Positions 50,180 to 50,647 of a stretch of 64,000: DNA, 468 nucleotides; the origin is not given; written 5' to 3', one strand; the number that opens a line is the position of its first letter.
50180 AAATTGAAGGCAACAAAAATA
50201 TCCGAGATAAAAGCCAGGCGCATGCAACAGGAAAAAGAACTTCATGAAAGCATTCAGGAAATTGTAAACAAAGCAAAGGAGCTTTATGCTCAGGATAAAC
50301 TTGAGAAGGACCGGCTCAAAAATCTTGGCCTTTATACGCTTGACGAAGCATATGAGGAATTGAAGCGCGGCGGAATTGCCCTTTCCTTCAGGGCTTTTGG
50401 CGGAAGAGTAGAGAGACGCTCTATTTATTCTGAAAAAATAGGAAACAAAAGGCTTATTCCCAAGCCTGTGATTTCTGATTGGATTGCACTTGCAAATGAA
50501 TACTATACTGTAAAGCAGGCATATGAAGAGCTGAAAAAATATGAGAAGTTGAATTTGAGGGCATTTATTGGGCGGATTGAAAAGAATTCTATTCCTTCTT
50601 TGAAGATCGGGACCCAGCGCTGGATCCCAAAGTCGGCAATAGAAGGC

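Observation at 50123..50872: Three tandem excisionase/MerR-type HTH repeats in one 250-aa protein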

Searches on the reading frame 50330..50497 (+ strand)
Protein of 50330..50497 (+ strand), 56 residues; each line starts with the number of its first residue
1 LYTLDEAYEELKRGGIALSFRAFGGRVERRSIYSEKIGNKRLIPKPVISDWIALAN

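Call 47: search_solved_structures(query=A2, max_evalue=10, show_alignments=2)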
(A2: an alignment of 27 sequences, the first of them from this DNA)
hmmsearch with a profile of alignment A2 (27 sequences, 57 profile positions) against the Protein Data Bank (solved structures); distinct sequences matched with E-value up to 10: 0.
